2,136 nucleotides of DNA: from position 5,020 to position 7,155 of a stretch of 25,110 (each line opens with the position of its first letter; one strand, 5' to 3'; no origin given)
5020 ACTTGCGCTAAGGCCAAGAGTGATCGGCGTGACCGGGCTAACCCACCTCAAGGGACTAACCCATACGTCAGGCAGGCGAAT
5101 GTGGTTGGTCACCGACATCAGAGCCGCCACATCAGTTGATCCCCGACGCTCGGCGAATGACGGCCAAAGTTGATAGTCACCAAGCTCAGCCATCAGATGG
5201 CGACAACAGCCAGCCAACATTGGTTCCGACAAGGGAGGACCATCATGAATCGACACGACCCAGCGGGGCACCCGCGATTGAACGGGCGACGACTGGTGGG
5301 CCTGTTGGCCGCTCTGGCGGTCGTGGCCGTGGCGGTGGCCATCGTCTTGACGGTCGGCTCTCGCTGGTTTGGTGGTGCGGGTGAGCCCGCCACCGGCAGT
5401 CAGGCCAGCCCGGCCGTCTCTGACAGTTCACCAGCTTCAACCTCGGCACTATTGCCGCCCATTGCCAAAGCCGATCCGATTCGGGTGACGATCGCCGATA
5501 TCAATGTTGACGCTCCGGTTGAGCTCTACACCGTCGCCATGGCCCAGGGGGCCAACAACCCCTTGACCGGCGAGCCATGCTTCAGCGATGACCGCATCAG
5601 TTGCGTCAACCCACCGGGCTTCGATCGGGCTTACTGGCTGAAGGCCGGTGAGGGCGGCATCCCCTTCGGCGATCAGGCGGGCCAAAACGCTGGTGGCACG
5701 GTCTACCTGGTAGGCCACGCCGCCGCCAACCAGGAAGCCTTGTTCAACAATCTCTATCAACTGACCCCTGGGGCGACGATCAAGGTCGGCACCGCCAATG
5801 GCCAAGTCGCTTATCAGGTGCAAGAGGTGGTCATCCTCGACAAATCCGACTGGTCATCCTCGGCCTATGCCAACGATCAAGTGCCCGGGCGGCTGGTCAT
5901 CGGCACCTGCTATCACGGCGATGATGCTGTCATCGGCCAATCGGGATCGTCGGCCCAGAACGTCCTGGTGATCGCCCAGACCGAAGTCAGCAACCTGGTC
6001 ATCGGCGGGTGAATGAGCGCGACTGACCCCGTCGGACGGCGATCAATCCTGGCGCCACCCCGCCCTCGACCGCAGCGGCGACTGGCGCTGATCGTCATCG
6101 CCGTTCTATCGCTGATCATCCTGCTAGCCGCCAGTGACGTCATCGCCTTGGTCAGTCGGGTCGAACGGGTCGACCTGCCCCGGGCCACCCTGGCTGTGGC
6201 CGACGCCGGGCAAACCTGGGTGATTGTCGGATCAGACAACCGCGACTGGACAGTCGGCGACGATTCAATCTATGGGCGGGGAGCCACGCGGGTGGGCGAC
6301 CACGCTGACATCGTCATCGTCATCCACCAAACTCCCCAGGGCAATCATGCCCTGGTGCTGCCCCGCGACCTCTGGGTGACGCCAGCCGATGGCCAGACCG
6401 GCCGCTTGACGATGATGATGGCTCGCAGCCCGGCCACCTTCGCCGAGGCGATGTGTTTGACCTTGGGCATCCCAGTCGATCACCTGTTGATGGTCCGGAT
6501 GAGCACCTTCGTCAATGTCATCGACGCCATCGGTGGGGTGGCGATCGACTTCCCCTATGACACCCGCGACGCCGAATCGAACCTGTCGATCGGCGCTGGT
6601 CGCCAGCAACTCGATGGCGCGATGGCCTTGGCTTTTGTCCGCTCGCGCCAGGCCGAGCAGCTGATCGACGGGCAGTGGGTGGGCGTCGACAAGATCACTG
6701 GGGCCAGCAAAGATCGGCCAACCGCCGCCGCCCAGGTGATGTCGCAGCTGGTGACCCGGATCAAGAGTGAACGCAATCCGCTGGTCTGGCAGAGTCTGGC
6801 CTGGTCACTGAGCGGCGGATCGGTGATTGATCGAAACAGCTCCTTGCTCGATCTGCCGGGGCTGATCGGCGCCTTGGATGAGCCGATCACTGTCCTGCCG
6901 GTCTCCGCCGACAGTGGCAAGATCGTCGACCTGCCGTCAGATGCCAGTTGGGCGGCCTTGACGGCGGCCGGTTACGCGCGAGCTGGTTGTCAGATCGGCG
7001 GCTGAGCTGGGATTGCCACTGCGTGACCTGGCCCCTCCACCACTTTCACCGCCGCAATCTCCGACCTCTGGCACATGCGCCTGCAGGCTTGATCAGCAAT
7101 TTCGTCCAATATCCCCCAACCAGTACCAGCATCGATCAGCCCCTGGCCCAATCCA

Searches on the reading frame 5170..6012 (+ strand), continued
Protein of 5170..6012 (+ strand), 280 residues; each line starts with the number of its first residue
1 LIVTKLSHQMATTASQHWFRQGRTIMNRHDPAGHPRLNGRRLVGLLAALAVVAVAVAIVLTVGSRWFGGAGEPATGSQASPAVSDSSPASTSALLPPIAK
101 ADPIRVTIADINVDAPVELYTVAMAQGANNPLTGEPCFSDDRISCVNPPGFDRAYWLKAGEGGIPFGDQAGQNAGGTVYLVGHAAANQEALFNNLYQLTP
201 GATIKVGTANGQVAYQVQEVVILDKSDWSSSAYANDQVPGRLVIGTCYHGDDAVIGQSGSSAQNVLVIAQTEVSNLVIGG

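Call 73: search_protein_families(library=ncbifam, proteins=[P0002, P0014, L006:9899-10543:+, L001:9128-9829:+, L028:2-910:+, L017:45-1271:+, L015:8897-9829:+], max_evalue=1)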
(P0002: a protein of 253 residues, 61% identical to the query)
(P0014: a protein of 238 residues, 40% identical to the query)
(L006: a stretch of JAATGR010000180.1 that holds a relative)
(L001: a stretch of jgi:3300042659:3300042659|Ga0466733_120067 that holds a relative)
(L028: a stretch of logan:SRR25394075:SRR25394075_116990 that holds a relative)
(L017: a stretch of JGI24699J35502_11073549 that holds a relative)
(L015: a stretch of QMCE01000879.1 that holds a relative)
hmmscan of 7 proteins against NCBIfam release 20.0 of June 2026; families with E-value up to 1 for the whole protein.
P0002 (253 aa): 8 families
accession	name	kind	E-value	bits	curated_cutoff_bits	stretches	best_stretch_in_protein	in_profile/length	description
NF033748.1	class_F_sortase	subfamily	1.3e-10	41.1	166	1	71-243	6-153/155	class F sortase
TIGR01076.1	sortase_fam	subfamily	1.5e-08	34.5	39.35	1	147-222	40-113/136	sortase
NF058671.1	sortase_SrtD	exception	4.9e-06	26.4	140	1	148-221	103-169/187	class D sortase, LPxTATN-specific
NF033745.1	class_C_sortase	subfamily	6.5e-06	26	160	1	148-204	135-190/220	class C sortase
NF033746.1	class_D_sortase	subfamily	7e-06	25.9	165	1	150-222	51-116/135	class D sortase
TIGR03784.1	marine_sortase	equivalog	0.00042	20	158.25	1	145-222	87-158/174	class GN sortase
NF033747.1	class_E_sortase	subfamily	0.00048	20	160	1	142-199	106-163/211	class E sortase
NF037978.1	T2SS_GspB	equivalog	0.063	13.6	100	1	21-77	12-68/179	type II secretion system assembly factor GspB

P0014 (238 aa): 6 families
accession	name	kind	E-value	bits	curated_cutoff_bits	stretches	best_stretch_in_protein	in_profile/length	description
NF033748.1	class_F_sortase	subfamily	2.6e-08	33.7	166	1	131-232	53-151/155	class F sortase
TIGR01076.1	sortase_fam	subfamily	1.8e-05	24.6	39.35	1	124-212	26-112/136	sortase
NF033745.1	class_C_sortase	subfamily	2e-05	24.5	160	1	143-184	138-179/220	class C sortase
NF033747.1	class_E_sortase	subfamily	0.00023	21.1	160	1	138-189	111-162/211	class E sortase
NF058671.1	sortase_SrtD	exception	0.013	15.1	140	1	141-186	105-146/187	class D sortase, LPxTATN-specific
NF033746.1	class_D_sortase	subfamily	0.021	14.6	165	1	153-186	59-92/135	class D sortase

L006:9899-10543:+ (215 aa): 4 families
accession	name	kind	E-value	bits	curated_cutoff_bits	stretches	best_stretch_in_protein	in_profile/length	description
NF033748.1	class_F_sortase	subfamily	1.1e-14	54.3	166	1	54-209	2-154/155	class F sortase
NF033747.1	class_E_sortase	subfamily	0.0047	16.8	160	1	44-170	52-163/211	class E sortase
TIGR02811.1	formate_TAT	hypoth_equivalog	0.02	15.2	48.45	1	1-32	9-40/66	formate dehydrogenase region TAT target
NF038083.1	CU044_5270_fam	subfamily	0.14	12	100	1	2-55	23-76/284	CU044_5270 family protein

L001:9128-9829:+ (234 aa): 3 families
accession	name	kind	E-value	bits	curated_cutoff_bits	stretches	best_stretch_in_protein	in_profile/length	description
NF058592.1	GxPGS_dom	subfamily_domain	1.4e-06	28.3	45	1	137-175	10-48/65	PGS family Ig-like domain-containing protein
NF010397.0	PRK13825.1-1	equivalog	0.0028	16.7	882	1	4-39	208-243/436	conjugal transfer protein TraB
NF033510.3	Ca_tandemer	repeat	0.0071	16.7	50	2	139-174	31-65/96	Ca2+-stabilized repeat-containing adhesin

L028:2-910:+ (303 aa): 1 family
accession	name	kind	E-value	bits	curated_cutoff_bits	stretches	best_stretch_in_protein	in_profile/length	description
NF058592.1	GxPGS_dom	subfamily_domain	0.054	13.6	45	1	179-224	5-48/65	PGS family Ig-like domain-containing protein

L017:45-1271:+ (409 aa): 1 family
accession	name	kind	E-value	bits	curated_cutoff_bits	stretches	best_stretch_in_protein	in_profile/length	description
NF033761.1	gliding_GltJ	equivalog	0.019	14.1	450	1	82-194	371-478/671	adventurous gliding motility protein GltJ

L015:8897-9829:+ (311 aa): 5 families
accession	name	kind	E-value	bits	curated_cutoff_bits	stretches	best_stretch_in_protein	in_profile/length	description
NF033510.3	Ca_tandemer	repeat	4e-05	23.9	50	2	32-100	10-71/96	Ca2+-stabilized repeat-containing adhesin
NF058592.1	GxPGS_dom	subfamily_domain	0.0015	18.6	45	1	154-182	15-43/65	PGS family Ig-like domain-containing protein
NF040680.1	chromo_anti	equivalog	0.013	15.4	86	1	22-73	6-56/133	enediyne antibiotic chromoprotein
NF033186.1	internalin_K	exception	0.16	10.4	1100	1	218-265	500-543/604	class 1 internalin InlK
NF033760.1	gliding_GltG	equivalog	0.97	7.9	650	0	229-301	121-186/650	adventurous gliding motility protein GltG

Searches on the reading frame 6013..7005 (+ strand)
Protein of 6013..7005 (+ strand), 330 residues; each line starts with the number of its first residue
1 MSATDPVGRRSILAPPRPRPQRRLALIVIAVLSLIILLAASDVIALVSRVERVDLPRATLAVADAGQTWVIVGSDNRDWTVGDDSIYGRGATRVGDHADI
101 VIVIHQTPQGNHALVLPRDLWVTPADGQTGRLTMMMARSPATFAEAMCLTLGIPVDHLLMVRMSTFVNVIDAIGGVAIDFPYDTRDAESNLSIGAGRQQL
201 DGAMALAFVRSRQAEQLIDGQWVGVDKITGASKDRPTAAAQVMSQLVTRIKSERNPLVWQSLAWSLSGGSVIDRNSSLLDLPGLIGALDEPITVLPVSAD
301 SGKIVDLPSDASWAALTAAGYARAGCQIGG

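Call 5: search_protein_families(library=pfam, proteins=[window:6013-7005:+], max_evalue=0.01)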
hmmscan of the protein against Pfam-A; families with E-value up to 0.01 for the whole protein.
window:6013-7005:+ (330 aa): 1 family
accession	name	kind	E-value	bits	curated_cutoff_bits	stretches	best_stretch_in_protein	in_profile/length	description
PF03816.19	LytR_cpsA_psr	-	2e-20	73.9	24.6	1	98-216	2-127/150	LytR_cpsA_psr family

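Call 6: search_protein_families(library=ncbifam, proteins=[window:6013-7005:+], max_evalue=0.1)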
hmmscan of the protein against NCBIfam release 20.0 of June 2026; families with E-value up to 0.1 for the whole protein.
window:6013-7005:+ (330 aa): 4 families
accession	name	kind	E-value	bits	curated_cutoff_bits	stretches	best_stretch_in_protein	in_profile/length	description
TIGR00350.1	lytR_cpsA_psr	domain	3.6e-18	66.3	62.3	1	98-216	3-129/152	LCP family glycopolymer transferase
NF006897.1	PRK09379.1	equivalog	2.8e-08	33.4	441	1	150-215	133-196/298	polyisoprenyl-teichoic acid--peptidoglycan teichoic acid transferase TagU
NF051849.1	LCP_trans_Cps2A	equivalog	1.4e-06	27.8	650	1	117-214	262-362/477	LCP family glycopolymer transferase CpsA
NF047591.1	ligase_LytR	equivalog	0.00015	21.2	450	1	149-214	141-212/336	glycopolymer--peptidoglycan transferase LytR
